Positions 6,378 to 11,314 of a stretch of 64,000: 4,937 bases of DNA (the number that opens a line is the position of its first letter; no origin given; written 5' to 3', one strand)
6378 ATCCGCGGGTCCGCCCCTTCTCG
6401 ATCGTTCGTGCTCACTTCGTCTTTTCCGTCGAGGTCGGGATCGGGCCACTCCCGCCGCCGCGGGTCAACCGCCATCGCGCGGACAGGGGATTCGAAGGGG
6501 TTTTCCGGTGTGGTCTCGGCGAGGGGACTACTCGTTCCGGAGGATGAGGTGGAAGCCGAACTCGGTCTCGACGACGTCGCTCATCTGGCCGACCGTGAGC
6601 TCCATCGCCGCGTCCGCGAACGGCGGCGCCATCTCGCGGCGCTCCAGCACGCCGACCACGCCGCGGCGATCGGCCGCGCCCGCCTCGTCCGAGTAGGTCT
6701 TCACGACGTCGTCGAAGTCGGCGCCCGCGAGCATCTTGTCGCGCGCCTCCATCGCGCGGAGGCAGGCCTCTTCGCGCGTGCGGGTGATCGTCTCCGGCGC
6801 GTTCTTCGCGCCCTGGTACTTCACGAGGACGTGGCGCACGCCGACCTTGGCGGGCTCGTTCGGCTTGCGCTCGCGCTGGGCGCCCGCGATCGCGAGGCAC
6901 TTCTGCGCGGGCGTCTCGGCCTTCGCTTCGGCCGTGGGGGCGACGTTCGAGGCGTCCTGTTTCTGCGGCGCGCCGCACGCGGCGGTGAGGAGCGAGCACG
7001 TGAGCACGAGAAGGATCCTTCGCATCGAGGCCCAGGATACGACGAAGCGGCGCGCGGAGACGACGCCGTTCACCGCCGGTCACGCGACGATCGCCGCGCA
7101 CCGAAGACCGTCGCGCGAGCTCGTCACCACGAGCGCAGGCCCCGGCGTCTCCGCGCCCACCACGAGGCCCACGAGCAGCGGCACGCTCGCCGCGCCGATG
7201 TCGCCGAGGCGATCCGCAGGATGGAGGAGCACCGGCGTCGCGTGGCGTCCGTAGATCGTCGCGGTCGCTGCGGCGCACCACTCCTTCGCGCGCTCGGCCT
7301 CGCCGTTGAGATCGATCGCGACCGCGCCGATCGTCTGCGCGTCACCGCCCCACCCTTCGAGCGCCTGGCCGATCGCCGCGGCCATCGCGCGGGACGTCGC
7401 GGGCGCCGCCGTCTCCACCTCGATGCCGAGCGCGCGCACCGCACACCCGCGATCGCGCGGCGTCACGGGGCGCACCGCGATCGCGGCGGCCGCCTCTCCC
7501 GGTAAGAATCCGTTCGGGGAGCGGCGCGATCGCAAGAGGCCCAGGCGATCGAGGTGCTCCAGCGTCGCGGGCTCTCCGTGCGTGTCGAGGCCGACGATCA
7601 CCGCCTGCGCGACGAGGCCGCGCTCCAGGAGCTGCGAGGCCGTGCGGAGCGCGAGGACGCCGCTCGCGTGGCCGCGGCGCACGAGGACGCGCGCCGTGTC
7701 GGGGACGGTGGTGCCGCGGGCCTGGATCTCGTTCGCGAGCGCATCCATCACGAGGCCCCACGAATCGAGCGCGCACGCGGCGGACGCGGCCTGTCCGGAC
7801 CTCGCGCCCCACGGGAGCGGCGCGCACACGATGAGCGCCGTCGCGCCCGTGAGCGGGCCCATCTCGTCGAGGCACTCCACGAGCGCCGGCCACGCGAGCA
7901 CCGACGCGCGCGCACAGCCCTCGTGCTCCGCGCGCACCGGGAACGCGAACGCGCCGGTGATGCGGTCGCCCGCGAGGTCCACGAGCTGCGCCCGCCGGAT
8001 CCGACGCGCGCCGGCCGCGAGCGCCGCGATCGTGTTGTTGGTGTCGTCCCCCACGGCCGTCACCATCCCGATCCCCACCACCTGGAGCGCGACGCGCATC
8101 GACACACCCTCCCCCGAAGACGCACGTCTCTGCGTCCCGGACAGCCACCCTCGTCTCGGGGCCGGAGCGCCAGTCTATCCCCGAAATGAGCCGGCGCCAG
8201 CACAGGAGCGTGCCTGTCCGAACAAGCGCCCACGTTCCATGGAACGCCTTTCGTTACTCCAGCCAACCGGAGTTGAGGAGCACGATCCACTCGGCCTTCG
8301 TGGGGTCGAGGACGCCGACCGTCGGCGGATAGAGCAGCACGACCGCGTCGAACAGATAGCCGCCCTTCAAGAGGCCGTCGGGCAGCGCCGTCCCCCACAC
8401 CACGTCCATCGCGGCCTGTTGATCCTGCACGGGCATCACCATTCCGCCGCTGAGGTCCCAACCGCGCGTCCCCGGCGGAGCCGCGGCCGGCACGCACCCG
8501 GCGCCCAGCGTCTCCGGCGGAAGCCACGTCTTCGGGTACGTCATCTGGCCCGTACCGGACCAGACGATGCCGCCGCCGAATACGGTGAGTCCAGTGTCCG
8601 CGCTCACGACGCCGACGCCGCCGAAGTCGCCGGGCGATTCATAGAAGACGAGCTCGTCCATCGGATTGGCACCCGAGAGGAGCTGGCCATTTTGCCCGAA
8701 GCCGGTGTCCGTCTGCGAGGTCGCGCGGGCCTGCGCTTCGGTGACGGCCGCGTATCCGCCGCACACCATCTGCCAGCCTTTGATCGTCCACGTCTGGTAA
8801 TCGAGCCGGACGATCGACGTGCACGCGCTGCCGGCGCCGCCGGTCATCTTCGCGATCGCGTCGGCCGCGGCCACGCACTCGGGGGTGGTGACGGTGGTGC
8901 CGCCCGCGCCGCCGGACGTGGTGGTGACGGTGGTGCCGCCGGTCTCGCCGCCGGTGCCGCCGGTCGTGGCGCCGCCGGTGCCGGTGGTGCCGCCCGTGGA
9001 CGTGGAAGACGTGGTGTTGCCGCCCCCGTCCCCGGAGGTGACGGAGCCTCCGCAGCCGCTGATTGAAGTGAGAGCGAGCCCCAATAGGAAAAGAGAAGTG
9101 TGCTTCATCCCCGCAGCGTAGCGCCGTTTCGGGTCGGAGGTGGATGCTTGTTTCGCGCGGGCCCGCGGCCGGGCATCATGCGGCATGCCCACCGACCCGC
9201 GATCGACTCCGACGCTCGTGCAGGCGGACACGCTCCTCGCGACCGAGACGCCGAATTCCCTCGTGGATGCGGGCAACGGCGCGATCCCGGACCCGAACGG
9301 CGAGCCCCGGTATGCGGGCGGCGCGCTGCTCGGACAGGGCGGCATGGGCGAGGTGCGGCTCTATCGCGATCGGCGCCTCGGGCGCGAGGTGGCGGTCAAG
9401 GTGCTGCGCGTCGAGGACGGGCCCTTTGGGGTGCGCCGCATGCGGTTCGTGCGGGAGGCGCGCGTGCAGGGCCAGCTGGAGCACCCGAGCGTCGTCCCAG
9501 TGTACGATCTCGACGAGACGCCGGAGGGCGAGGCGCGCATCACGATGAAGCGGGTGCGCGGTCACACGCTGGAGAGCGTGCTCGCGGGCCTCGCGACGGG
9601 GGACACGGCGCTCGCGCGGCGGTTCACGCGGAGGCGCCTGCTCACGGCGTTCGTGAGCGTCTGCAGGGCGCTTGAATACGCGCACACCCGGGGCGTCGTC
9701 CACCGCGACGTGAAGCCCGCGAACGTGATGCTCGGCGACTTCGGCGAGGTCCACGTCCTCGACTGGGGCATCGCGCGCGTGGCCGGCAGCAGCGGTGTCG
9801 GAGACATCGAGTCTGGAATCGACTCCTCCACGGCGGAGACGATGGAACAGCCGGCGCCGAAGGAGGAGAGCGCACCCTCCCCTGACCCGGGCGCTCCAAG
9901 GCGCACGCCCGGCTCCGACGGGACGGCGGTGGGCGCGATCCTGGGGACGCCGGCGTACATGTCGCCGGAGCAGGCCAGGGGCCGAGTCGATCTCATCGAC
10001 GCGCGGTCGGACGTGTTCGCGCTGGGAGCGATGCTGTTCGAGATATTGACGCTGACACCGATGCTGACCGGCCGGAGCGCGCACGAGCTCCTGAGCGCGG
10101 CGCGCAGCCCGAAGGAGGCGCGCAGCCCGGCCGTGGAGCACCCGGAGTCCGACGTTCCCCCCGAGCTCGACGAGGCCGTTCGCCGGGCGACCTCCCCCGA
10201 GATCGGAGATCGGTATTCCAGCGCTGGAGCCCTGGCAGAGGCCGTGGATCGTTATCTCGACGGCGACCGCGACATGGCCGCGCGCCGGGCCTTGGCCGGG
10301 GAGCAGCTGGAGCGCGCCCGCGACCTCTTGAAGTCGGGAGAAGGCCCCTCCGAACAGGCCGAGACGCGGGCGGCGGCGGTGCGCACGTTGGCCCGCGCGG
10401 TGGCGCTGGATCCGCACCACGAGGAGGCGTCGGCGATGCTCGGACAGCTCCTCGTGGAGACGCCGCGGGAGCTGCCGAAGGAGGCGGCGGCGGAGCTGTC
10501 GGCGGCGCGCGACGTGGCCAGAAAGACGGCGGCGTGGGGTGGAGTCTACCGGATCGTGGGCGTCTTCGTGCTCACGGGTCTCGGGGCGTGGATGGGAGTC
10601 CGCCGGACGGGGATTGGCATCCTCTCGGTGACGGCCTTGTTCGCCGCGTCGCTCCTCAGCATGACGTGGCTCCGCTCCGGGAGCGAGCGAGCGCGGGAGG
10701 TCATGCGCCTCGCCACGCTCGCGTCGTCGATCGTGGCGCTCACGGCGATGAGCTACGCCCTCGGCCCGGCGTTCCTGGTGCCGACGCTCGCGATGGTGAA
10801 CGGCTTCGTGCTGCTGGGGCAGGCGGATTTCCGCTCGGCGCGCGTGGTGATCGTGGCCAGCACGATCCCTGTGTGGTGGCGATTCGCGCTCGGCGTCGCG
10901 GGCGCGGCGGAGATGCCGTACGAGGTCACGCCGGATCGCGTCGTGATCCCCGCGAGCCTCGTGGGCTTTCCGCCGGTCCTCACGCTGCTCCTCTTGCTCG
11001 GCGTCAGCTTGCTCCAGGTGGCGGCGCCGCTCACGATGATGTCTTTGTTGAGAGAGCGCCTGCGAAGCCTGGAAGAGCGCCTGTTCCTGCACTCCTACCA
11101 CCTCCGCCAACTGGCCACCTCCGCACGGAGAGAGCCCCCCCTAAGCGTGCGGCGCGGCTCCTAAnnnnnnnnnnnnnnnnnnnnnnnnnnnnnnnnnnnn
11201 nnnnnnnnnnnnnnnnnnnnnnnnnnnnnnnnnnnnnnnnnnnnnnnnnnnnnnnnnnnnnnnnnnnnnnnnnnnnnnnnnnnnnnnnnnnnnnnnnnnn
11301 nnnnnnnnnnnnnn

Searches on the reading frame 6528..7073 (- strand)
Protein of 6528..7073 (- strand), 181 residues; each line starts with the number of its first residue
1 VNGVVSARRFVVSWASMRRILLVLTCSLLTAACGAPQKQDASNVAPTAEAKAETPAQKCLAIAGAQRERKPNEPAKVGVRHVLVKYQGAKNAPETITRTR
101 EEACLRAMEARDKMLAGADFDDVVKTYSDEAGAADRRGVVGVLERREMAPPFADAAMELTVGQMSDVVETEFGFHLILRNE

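Call 18: search_protein_families(library=pfam, proteins=[window:6528-7073:-], max_evalue=0.00001)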
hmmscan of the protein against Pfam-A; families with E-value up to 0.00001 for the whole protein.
window:6528-7073:- (181 aa): 2 families
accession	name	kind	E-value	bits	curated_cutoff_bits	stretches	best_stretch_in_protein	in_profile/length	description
PF00639.27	Rotamase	-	5e-19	69.5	21.7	1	81-179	1-95/97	PPIC-type PPIASE domain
PF13616.12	Rotamase_3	-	3.2e-18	66.8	22.5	1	72-177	11-110/116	PPIC-type PPIASE domain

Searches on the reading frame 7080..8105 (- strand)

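Call 18: search_protein_families(library=pfam, proteins=[window:7080-8105:-], max_evalue=0.00001)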
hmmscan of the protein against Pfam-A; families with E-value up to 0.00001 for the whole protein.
window:7080-8105:- (341 aa): 0 families

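Call 51: search_protein_families(library=pfam, proteins=[window:7080-8105:-], max_evalue=0.01)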
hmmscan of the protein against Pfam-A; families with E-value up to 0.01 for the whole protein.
window:7080-8105:- (341 aa): 1 family
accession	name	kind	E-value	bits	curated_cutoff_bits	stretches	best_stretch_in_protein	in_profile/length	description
PF00109.32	ketoacyl-synt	-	6.9e-05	23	20.8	1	147-211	175-246/252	Beta-ketoacyl synthase, N-terminal domain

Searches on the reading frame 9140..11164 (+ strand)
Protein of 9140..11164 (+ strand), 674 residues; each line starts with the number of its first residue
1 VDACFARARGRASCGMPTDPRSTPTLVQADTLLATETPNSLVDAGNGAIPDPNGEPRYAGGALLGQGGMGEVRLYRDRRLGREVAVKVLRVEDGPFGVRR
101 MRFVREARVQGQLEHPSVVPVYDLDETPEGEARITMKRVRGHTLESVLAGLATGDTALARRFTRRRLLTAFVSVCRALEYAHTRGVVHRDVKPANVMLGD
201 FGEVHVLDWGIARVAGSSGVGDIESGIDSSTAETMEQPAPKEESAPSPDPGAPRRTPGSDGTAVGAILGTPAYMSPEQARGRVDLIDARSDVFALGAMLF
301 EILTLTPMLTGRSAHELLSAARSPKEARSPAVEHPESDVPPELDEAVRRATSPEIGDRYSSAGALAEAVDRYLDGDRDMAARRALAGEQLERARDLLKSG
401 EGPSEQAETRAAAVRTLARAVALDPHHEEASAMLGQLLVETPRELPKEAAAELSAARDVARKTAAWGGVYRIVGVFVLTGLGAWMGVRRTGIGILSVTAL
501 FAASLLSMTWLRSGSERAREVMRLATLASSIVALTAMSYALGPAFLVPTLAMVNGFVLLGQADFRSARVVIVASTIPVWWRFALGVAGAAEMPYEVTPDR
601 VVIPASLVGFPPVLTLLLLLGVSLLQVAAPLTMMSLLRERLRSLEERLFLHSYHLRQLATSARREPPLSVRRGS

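Call 18: search_protein_families(library=pfam, proteins=[window:9140-11164:+], max_evalue=0.00001)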
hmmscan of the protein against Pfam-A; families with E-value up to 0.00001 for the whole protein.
window:9140-11164:+ (674 aa): 2 families
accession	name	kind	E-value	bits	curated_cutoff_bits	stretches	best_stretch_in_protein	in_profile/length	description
PF00069.31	Pkinase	-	1.9e-30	106.6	31.7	1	62-218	5-151/263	Protein kinase domain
PF07714.23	PK_Tyr_Ser-Thr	-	2e-18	67.1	23.1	1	63-215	6-152/258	Protein tyrosine and serine/threonine kinase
